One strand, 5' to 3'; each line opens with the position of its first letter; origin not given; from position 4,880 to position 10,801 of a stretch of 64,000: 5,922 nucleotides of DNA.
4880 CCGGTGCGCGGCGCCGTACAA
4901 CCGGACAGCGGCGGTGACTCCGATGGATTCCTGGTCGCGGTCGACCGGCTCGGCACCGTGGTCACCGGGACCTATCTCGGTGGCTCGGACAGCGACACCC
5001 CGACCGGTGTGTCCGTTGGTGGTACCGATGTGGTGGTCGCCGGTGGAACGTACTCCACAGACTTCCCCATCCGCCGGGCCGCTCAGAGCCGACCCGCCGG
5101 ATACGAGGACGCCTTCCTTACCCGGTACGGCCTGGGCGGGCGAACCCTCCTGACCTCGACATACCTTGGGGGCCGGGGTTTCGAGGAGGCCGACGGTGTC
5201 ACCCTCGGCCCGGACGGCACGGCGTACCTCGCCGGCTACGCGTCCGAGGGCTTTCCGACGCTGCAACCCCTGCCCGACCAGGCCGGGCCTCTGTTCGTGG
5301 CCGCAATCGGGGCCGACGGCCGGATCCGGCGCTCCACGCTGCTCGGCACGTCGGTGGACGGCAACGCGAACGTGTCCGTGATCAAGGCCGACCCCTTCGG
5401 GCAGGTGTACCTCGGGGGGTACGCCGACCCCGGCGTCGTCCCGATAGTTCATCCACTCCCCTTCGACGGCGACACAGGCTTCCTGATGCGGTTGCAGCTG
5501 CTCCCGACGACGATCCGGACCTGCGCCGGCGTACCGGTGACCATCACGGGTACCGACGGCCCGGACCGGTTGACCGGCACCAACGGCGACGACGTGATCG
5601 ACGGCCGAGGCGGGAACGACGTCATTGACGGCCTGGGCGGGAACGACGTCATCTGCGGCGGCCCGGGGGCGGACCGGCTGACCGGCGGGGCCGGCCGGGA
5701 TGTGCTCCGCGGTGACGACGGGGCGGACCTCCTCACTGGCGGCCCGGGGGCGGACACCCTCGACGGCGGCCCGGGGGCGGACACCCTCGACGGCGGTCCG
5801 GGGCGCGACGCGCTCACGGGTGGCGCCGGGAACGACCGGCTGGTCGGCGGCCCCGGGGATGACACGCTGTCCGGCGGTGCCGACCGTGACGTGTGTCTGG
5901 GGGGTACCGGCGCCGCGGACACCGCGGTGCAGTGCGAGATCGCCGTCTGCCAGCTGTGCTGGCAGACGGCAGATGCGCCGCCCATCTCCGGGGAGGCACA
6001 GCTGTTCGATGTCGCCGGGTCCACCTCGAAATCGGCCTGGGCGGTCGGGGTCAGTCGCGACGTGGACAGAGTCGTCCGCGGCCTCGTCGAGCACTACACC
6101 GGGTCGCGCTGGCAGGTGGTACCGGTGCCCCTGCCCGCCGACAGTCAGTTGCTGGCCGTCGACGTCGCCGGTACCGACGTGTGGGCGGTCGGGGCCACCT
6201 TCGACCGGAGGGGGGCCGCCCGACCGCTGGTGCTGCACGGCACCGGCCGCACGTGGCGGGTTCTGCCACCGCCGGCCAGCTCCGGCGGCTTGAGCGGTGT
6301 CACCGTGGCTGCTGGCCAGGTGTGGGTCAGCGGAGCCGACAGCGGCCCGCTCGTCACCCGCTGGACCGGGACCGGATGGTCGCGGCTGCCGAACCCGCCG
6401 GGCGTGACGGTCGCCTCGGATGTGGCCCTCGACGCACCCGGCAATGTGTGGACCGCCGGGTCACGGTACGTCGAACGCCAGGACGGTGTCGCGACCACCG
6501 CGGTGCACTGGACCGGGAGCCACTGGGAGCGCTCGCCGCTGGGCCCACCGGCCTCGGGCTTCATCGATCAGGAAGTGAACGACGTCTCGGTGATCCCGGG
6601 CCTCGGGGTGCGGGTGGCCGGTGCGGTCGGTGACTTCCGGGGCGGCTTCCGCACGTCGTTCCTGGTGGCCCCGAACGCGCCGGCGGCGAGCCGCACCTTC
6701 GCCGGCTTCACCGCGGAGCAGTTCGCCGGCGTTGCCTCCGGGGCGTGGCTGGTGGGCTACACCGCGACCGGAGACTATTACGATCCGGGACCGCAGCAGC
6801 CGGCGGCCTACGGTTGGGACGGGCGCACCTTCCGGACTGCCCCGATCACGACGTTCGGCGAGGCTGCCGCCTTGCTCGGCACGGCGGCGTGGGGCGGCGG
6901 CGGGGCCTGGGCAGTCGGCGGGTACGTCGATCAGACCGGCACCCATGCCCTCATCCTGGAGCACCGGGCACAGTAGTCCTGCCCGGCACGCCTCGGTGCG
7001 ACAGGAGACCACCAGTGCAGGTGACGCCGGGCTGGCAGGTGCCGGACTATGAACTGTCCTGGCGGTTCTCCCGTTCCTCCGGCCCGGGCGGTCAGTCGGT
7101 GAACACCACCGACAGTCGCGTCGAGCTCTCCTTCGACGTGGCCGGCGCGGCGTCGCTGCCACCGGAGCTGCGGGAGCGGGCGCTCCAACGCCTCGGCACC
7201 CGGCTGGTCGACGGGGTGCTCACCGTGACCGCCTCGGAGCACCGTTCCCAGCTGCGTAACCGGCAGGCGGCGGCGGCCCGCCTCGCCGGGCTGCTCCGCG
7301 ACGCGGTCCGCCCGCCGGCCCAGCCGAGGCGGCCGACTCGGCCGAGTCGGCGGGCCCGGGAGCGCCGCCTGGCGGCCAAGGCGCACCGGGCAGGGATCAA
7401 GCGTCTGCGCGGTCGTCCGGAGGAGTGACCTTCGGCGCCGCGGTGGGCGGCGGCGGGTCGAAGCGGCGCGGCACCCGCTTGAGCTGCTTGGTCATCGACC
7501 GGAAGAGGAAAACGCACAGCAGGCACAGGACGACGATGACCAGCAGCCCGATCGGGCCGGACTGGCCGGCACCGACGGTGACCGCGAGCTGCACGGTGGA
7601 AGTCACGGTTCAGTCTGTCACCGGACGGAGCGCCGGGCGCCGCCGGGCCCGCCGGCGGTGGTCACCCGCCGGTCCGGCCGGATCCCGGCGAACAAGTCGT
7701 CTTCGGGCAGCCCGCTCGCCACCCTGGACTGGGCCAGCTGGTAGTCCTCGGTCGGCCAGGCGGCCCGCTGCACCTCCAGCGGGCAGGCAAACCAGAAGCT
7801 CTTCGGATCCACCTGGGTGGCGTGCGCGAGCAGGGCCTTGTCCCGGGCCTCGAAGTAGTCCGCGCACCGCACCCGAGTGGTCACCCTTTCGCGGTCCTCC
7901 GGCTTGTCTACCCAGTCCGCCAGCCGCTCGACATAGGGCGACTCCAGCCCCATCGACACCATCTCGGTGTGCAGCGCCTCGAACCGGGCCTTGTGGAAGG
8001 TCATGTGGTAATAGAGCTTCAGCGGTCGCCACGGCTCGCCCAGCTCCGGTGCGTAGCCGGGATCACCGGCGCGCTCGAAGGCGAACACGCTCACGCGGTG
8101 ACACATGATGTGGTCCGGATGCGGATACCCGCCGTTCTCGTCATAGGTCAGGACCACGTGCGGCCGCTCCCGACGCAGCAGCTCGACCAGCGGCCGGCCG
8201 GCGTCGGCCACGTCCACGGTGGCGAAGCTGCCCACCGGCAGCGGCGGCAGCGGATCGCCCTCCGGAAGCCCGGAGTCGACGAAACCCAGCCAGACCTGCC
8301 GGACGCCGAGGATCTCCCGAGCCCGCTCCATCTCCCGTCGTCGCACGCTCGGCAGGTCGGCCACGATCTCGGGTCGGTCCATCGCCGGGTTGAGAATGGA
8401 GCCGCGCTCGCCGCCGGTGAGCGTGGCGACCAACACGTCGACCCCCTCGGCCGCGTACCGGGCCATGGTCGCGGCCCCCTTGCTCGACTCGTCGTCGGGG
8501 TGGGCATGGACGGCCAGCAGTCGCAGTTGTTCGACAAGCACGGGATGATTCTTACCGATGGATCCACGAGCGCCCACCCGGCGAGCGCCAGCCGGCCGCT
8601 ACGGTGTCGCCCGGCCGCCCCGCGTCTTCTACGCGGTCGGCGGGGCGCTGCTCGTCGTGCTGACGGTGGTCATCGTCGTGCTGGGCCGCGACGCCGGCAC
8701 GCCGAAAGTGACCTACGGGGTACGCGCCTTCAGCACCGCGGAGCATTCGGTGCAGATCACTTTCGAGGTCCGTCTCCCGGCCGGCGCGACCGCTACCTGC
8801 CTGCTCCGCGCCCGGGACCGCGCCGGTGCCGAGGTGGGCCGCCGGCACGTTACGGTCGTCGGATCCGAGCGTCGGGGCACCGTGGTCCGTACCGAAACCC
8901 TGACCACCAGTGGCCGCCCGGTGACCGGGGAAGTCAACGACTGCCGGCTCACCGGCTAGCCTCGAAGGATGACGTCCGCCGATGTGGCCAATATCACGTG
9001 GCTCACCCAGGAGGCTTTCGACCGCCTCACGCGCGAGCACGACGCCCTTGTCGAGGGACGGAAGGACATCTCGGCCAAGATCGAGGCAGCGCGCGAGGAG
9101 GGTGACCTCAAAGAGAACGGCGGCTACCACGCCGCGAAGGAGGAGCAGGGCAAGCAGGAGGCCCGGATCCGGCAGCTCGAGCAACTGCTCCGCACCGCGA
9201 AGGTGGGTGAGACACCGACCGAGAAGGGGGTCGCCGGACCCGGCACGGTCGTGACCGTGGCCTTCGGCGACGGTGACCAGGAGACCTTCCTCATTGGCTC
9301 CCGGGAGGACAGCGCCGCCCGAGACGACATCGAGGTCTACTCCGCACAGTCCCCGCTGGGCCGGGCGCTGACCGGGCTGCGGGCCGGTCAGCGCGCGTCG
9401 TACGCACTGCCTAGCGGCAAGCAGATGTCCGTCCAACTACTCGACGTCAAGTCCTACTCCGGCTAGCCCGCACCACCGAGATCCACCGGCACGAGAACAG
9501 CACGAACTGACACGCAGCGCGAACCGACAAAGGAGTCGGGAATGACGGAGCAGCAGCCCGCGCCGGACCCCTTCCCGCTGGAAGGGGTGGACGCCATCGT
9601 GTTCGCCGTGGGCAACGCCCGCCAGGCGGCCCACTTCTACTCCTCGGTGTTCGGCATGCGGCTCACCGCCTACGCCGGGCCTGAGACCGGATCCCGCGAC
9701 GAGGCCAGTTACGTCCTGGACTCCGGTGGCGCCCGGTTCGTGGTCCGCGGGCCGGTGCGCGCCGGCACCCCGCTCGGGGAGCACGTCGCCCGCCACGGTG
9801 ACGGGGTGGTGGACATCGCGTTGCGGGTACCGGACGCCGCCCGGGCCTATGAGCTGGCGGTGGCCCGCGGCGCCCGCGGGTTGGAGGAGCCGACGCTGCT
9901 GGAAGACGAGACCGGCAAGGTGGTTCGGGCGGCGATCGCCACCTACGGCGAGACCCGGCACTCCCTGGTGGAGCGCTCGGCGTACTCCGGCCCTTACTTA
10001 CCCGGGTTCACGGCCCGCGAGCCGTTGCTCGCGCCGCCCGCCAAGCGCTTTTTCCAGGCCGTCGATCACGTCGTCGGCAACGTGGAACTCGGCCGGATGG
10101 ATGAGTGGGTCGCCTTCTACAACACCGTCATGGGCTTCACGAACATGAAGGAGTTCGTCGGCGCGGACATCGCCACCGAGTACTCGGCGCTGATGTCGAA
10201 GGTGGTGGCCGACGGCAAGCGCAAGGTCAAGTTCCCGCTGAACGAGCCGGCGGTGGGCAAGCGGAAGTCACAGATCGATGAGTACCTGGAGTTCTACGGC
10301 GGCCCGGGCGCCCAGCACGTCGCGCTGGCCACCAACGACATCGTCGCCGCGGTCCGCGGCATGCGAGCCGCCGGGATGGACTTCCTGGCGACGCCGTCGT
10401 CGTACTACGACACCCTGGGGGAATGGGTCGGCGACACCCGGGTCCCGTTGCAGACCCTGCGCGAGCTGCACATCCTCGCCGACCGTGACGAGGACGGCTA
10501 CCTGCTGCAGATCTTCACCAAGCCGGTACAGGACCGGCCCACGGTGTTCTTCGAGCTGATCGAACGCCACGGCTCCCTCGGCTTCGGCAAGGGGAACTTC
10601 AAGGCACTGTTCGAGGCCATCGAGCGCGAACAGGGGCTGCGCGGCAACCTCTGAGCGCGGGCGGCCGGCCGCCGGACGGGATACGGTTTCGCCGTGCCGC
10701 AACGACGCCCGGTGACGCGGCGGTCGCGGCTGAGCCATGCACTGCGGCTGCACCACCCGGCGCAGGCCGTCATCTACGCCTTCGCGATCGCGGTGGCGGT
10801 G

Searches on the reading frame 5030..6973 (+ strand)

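Call 28: search_protein_families(library=pfam, proteins=[window:5030-6973:+])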
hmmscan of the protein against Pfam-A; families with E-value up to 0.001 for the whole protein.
window:5030-6973:+ (648 aa): 1 family
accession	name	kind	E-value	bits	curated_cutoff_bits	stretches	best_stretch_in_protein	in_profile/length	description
PF00353.25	HemolysinCabind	-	1.4e-40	137.3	23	6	210-244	2-36/36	RTX calcium-binding nonapeptide repeat (4 copies)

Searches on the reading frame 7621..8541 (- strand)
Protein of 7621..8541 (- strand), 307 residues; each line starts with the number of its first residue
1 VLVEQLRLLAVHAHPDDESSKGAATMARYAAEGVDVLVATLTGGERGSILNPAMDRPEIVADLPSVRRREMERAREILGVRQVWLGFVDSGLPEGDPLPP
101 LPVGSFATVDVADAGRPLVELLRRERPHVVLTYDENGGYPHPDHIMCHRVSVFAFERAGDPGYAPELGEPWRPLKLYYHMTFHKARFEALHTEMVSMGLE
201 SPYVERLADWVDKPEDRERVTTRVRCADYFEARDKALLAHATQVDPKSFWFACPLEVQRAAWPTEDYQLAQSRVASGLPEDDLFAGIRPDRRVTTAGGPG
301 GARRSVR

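Call 28: search_protein_families(library=pfam, proteins=[window:7621-8541:-])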
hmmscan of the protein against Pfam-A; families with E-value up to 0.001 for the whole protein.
window:7621-8541:- (307 aa): 1 family
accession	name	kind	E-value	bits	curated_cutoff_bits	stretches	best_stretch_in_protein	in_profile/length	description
PF02585.22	PIG-L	-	6.1e-28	98.3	28.2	1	9-151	1-125/129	GlcNAc-PI de-N-acetylase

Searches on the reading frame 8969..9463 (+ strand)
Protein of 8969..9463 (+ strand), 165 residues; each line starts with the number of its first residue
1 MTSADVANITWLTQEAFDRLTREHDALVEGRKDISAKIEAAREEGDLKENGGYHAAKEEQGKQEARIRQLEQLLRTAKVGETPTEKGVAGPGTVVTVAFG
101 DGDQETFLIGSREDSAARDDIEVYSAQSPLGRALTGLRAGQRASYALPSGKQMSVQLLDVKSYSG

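Call 28: search_protein_families(library=pfam, proteins=[window:8969-9463:+])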
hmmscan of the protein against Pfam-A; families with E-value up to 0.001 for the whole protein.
window:8969-9463:+ (165 aa): 2 families
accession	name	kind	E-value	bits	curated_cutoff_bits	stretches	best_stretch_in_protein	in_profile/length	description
PF03449.20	GreA_GreB_N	-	5.8e-24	84.5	24.5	1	11-79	2-71/71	Transcription elongation factor, N-terminal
PF01272.25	GreA_GreB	-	2.2e-12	47.2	26.9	1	86-161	3-76/77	Transcription elongation factor, GreA/GreB, C-term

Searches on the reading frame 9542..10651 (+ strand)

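Call 28: search_protein_families(library=pfam, proteins=[window:9542-10651:+])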
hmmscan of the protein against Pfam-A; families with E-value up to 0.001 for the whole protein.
window:9542-10651:+ (370 aa): 5 families
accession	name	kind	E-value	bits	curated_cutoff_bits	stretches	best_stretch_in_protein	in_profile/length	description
PF00903.31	Glyoxalase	-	1.4e-21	77.6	20.6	2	175-324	3-121/121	Glyoxalase/Bleomycin resistance protein/Dioxygenase superfamily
PF13669.12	Glyoxalase_4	-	2.6e-11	44.2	27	2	19-116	3-96/109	Glyoxalase/Bleomycin resistance protein/Dioxygenase superfamily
PF14696.12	Glyoxalase_5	-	0.0001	22.9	27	1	61-144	48-125/139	Hydroxyphenylpyruvate dioxygenase, HPPD, N-terminal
PF18029.7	Glyoxalase_6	-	0.00027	22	23.6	0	19-118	2-88/106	Glyoxalase-like domain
PF13468.12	Glyoxalase_3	-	0.00074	20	25.1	0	239-282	63-102/176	Glyoxalase-like domain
